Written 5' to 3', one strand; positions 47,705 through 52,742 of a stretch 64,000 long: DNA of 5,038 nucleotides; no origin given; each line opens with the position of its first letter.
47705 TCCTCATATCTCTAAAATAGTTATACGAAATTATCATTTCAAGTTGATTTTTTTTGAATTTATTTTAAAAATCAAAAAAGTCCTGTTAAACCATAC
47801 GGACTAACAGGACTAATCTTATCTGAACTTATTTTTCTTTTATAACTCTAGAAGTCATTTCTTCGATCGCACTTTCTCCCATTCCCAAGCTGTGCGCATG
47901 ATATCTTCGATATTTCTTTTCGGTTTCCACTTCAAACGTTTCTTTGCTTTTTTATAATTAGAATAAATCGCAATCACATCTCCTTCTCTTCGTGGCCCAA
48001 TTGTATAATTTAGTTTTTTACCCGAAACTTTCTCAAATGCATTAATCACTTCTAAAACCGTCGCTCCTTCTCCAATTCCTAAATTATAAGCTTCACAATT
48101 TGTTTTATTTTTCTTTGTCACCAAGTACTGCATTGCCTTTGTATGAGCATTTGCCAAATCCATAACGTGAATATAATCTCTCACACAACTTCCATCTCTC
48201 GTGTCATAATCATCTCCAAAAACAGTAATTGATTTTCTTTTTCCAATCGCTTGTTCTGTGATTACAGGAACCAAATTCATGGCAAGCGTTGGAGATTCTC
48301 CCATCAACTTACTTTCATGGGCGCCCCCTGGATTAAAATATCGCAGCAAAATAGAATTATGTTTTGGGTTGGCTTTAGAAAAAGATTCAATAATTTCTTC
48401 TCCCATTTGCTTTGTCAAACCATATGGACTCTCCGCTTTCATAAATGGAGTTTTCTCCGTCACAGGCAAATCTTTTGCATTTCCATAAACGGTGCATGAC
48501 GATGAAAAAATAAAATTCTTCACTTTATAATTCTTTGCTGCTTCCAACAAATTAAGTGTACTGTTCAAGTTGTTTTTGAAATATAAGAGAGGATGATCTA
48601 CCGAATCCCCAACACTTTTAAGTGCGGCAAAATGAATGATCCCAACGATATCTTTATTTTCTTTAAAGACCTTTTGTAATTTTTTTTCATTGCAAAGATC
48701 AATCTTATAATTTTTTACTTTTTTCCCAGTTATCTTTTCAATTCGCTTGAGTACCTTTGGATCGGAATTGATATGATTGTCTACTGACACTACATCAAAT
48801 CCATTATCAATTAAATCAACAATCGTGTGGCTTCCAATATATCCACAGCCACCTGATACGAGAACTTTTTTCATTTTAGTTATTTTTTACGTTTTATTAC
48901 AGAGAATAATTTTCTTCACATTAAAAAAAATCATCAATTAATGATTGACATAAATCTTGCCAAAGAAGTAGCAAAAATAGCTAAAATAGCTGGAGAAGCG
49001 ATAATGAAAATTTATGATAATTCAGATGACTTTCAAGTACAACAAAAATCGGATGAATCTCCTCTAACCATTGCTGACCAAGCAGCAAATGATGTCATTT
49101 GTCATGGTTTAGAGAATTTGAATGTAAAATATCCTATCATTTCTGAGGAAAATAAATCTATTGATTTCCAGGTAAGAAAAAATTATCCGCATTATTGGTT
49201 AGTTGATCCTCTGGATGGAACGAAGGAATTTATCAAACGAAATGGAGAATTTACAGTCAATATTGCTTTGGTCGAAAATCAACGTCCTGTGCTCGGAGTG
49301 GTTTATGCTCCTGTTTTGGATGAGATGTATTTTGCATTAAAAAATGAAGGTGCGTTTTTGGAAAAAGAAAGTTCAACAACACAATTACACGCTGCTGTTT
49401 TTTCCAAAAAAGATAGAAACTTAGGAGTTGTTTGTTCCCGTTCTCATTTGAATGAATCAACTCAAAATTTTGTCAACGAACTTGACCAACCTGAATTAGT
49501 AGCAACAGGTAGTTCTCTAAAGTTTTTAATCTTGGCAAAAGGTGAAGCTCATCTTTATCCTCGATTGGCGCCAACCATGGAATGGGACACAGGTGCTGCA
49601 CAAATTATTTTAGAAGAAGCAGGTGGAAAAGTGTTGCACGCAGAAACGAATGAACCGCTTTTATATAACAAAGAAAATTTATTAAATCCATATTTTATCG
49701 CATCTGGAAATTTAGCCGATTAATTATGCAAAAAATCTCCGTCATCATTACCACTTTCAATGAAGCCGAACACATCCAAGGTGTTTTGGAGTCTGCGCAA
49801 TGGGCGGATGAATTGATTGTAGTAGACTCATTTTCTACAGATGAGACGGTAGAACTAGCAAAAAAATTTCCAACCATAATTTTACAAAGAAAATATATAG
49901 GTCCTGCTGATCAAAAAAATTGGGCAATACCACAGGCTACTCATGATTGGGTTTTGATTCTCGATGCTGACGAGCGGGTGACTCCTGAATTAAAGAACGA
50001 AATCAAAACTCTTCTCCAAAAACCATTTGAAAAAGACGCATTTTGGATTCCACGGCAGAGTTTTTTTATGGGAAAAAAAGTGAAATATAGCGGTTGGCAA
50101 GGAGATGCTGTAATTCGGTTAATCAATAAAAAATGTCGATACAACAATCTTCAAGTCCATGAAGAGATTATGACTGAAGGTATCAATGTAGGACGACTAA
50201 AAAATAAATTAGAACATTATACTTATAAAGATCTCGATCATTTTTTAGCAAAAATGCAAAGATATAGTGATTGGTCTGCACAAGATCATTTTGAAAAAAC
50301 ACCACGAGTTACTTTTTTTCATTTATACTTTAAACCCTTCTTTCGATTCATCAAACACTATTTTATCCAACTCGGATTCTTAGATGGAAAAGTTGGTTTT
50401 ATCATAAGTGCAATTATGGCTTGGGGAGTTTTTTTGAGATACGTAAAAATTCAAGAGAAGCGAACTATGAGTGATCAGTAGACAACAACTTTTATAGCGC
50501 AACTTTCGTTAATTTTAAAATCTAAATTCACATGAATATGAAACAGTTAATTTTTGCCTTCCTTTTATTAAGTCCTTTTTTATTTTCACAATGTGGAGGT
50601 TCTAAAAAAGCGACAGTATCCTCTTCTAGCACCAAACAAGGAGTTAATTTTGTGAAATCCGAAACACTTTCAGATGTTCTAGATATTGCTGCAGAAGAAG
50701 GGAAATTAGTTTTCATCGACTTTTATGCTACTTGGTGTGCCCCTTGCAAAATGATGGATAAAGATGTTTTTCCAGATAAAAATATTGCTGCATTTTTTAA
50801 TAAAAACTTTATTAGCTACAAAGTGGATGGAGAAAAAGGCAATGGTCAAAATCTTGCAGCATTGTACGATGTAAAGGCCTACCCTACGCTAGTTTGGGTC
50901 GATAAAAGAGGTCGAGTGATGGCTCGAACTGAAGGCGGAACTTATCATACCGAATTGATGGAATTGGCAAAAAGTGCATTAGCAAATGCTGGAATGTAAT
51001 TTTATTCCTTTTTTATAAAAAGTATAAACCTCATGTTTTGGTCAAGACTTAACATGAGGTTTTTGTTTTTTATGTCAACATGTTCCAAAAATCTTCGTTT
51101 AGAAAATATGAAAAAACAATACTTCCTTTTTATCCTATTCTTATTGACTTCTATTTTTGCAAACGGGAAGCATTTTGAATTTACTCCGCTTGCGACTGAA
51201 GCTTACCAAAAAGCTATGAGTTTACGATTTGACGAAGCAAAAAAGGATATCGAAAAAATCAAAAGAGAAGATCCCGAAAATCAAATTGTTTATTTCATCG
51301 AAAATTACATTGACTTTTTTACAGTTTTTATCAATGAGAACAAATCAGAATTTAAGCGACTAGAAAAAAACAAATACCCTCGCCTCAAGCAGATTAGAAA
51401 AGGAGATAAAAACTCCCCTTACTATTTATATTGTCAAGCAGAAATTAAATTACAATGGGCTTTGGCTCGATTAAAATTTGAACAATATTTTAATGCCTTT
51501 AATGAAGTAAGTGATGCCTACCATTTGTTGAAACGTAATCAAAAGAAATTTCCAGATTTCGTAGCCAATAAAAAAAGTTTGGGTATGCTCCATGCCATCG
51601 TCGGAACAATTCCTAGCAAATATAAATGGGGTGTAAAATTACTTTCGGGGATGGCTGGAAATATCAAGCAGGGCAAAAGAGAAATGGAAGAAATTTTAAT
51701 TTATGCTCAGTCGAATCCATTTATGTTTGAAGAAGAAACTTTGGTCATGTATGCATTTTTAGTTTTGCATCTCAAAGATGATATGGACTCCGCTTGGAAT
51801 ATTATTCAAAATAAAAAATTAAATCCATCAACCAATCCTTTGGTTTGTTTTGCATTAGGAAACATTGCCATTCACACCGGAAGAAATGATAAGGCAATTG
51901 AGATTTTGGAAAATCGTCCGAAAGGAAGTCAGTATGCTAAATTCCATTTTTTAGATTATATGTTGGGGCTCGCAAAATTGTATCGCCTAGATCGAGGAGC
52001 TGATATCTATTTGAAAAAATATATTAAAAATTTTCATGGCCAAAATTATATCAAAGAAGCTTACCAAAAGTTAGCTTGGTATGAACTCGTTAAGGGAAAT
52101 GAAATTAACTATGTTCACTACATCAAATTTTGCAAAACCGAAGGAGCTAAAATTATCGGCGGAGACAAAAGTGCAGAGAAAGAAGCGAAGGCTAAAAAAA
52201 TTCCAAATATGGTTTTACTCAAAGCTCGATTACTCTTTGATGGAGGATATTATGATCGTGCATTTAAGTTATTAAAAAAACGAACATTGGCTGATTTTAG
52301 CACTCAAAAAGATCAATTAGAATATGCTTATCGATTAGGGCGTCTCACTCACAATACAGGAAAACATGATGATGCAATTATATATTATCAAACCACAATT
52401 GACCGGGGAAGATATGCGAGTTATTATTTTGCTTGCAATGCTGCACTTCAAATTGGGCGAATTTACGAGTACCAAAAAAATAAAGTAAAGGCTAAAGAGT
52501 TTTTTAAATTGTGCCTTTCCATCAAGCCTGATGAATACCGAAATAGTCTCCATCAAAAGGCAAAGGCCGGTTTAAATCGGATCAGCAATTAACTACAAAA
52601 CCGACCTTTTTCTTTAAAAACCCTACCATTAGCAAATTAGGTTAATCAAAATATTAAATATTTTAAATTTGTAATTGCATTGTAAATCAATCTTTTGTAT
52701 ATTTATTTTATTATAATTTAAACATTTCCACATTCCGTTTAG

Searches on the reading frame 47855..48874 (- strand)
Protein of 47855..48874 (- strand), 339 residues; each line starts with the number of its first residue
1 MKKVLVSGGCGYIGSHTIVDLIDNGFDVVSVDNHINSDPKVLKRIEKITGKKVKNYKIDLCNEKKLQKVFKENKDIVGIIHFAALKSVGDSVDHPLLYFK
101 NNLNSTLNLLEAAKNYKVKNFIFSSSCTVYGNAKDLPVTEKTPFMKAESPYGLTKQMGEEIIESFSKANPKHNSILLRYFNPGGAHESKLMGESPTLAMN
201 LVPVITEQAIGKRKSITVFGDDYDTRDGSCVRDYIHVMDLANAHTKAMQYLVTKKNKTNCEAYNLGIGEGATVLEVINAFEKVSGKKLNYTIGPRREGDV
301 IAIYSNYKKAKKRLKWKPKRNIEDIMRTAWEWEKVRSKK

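Call 27: search_protein_families(library=pfam, proteins=[window:47855-48874:-], max_evalue=0.001)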
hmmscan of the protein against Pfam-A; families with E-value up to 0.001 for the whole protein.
window:47855-48874:- (339 aa): 10 families
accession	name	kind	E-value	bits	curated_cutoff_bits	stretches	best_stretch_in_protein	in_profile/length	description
PF16363.11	GDP_Man_Dehyd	-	1.1e-58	199.7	27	1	5-327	1-330/332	GDP-mannose 4,6 dehydratase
PF01370.27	Epimerase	-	1.3e-50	172.5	20.9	1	4-266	1-240/240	NAD dependent epimerase/dehydratase family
PF01073.25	3Beta_HSD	-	1.8e-18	67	22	1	5-163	1-158/280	3-beta hydroxysteroid dehydrogenase/isomerase family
PF02719.21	Polysacc_synt_2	-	7.8e-12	45.4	20.2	1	4-126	1-128/293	Polysaccharide biosynthesis protein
PF05368.20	NmrA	-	5.7e-10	39.7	27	1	2-126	3-107/298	NmrA-like family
PF04321.23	RmlD_sub_bind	-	1.9e-09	37.4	27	1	3-164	2-138/287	RmlD substrate binding domain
PF08659.16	KR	-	5.4e-07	30.1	22.6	1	4-133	3-144/180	KR domain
PF13460.12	NAD_binding_10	-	1.2e-06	28.9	27.2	1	8-139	1-112/184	NAD(P)H-binding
PF07993.18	NAD_binding_4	-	1.7e-06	27.9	20.1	1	74-167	87-193/258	Male sterility protein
PF00106.31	adh_short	-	9.1e-05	22.5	26.6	1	2-80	1-78/195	short chain dehydrogenase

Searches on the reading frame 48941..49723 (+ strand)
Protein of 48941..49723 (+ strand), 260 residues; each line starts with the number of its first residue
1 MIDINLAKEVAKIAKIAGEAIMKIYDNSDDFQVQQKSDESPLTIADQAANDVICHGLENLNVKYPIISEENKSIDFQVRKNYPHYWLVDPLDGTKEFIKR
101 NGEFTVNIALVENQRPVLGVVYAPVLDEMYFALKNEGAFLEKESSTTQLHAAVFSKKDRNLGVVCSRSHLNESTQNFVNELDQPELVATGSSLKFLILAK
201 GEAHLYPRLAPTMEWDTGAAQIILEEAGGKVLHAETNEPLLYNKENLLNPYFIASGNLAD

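Call 62: search_protein_families(library=pfam, proteins=[window:48941-49723:+], max_evalue=0.0001)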
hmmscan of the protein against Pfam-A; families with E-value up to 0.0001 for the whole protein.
window:48941-49723:+ (260 aa): 1 family
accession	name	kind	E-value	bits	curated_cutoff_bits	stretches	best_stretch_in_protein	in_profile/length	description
PF00459.30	Inositol_P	-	9.6e-50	170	27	1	11-246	10-249/271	Inositol monophosphatase family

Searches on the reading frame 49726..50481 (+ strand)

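Call 62: search_protein_families(library=pfam, proteins=[window:49726-50481:+], max_evalue=0.0001)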
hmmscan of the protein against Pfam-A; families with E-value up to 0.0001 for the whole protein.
window:49726-50481:+ (251 aa): 2 families
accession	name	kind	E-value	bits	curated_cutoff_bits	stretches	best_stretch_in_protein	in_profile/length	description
PF00535.33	Glycos_transf_2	-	2.1e-18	67.3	23.3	1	5-118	1-123/168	Glycosyl transferase family 2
PF13641.12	Glyco_tranf_2_3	-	1.8e-05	25.3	27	1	3-89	2-103/230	Glycosyltransferase like family 2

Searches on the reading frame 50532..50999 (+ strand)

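Call 62: search_protein_families(library=pfam, proteins=[window:50532-50999:+], max_evalue=0.0001)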
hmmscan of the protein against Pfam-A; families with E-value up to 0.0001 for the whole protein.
window:50532-50999:+ (155 aa): 5 families
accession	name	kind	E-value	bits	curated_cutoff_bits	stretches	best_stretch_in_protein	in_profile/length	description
PF13899.12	Thioredoxin_7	-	3.5e-13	49.9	27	1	47-124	7-82/83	Thioredoxin-like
PF00085.26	Thioredoxin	-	1.6e-12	47.8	23.5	1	55-145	16-100/103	Thioredoxin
PF13098.12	Thioredoxin_2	-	4.8e-12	46.6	27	1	53-139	1-97/104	Thioredoxin-like domain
PF03190.21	Thioredox_DsbH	-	1e-10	42.2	27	1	47-102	27-82/163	Protein of unknown function, DUF255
PF13905.12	Thioredoxin_8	-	1.3e-05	25.9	27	0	84-129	49-94/94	Thioredoxin-like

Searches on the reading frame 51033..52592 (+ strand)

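Call 63: search_protein_families(library=pfam, proteins=[window:51033-52592:+], max_evalue=0.0001)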
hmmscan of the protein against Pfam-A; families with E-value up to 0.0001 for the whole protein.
window:51033-52592:+ (519 aa): 8 families
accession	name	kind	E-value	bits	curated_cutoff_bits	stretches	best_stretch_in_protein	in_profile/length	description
PF13181.12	TPR_8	-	9.1e-12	44.6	25.7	0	472-500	5-33/34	Tetratricopeptide repeat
PF07719.23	TPR_2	-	2.3e-10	40.2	27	0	472-500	5-33/34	Tetratricopeptide repeat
PF13176.12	TPR_7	-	9.8e-07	28.8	27.9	0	272-294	2-24/36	Tetratricopeptide repeat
PF00515.34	TPR_1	-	1.4e-06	28.3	27.8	0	473-500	6-33/34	Tetratricopeptide repeat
PF13424.12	TPR_12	-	1.5e-06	28.8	30.1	1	432-498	6-75/77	Tetratricopeptide repeat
PF13432.12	TPR_16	-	7.5e-06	26.7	32.7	0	395-460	1-62/65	Tetratricopeptide repeat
PF13428.12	TPR_14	-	2e-05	25.3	23.5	0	392-417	2-27/44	Tetratricopeptide repeat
PF12895.13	ANAPC3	-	5.5e-05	23.8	27.2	0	389-453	21-80/82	Anaphase-promoting complex, cyclosome, subunit 3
